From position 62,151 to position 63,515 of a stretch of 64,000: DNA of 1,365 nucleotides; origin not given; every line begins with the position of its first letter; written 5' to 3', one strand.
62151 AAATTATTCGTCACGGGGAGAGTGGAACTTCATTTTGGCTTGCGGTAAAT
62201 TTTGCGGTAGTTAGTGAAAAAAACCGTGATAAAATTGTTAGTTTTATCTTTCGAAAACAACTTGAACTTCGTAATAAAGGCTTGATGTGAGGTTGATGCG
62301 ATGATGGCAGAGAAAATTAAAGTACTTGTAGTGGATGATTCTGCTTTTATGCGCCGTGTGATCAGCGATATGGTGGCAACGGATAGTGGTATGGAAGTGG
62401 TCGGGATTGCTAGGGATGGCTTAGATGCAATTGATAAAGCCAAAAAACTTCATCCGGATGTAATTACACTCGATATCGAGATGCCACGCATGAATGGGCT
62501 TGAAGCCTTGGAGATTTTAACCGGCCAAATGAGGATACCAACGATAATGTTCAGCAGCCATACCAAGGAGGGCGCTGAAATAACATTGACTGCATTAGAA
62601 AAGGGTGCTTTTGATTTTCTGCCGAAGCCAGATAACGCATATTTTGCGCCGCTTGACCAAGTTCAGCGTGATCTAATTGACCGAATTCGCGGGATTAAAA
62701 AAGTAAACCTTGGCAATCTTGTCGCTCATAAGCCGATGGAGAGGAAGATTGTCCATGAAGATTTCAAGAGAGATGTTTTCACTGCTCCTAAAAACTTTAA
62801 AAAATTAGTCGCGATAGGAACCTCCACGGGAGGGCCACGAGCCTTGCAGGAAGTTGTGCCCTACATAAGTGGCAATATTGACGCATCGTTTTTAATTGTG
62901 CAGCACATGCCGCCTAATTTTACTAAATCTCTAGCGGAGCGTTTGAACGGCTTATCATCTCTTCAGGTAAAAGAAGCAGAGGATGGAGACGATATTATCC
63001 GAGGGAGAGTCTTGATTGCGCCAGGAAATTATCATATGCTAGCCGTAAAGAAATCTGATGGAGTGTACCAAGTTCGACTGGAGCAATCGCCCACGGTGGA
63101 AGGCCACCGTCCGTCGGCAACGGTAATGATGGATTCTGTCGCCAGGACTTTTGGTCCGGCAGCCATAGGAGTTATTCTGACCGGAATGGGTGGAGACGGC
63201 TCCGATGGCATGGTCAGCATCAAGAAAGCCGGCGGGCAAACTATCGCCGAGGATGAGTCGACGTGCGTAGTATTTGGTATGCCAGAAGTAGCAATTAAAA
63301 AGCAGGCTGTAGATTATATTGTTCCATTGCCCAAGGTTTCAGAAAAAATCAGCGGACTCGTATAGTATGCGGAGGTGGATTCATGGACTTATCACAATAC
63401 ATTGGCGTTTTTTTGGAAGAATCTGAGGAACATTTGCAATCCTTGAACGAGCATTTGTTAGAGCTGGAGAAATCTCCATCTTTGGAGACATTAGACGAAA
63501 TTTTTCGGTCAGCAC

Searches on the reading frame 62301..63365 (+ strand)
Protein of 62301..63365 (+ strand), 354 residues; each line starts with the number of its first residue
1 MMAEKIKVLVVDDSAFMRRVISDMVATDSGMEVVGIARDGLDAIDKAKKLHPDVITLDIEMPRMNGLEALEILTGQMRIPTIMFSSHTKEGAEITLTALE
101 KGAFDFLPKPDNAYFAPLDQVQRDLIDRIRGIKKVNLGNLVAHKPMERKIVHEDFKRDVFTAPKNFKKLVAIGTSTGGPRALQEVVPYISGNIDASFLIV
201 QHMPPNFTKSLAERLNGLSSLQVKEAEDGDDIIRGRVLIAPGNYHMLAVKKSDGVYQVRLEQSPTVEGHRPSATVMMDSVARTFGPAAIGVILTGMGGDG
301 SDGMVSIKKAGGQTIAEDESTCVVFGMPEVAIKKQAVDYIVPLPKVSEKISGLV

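Call 3: search_protein_families(library=pfam, proteins=[window:62301-63365:+], max_evalue=0.01)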
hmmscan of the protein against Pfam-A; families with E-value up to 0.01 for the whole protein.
window:62301-63365:+ (354 aa): 2 families
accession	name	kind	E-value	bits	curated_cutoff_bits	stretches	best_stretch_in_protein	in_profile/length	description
PF01339.22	CheB_methylest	-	1.3e-63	214.3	24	1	170-350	1-174/174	CheB methylesterase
PF00072.30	Response_reg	-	9.1e-23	81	30.2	1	8-110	1-100/111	Response regulator receiver domain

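Call 4: search_protein_families(library=ncbifam, proteins=[window:62301-63365:+], max_evalue=0.01)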
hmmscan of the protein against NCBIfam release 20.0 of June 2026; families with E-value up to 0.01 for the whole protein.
window:62301-63365:+ (354 aa): 88 families (the best 25 are shown)
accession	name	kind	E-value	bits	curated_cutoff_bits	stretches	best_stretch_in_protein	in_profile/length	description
NF001965.0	PRK00742.1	subfamily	2.2e-125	418.6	293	1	4-351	2-350/357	chemotaxis-specific protein-glutamate methyltransferase CheB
NF009206.0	PRK12555.1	subfamily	1.9e-96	323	342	1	6-351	1-333/340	chemotaxis-specific protein-glutamate methyltransferase CheB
NF008677.0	PRK11697.1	equivalog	5e-19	68.6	246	1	6-112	2-104/238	two-component system response regulator BtsR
NF007935.0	PRK10651.1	equivalog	9.6e-18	64.1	250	1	2-109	3-109/216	two-component system response regulator NarL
TIGR02875.1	spore_0_A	equivalog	1.1e-17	64.2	200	1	4-186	1-175/262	sporulation transcription factor Spo0A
NF008469.0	PRK11361.1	equivalog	5.6e-17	61.6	714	1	2-111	1-107/461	acetoacetate metabolism transcriptional regulator AtoC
NF007708.0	PRK10403.1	equivalog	5.5e-16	58.7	343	1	5-74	6-75/215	nitrate/nitrite response regulator protein NarP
NF052445.1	RespRegMctR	equivalog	1.4e-15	57.3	300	1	5-107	1-102/205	two-component system response regulator MctR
NF041367.1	CheY_Halo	equivalog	2.3e-15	57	200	1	8-110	1-100/114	chemotaxis protein CheY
NF045944.1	ResRegRpaBCyano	equivalog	1.1e-14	54.3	330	1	9-111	1-99/229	response regulator transcription factor RpaB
NF007969.0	PRK10693.1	equivalog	4.6e-14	52.2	329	1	7-111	9-110/337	two-component system response regulator RssB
NF051870.1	NAssimRespRegNtrX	equivalog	3e-13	49.5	600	1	7-112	3-107/452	nitrogen assimilation response regulator NtrX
NF007901.0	PRK10610.1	equivalog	7.5e-13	48.7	189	1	2-112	2-112/129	chemotaxis response regulator CheY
NF011896.0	PRK15369.1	equivalog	1.3e-12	47.8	242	1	5-109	3-106/211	two component system response regulator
NF040689.1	MtrAB_MtrA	equivalog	1.6e-12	47.2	300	1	8-113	1-102/219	MtrAB system response regulator MtrA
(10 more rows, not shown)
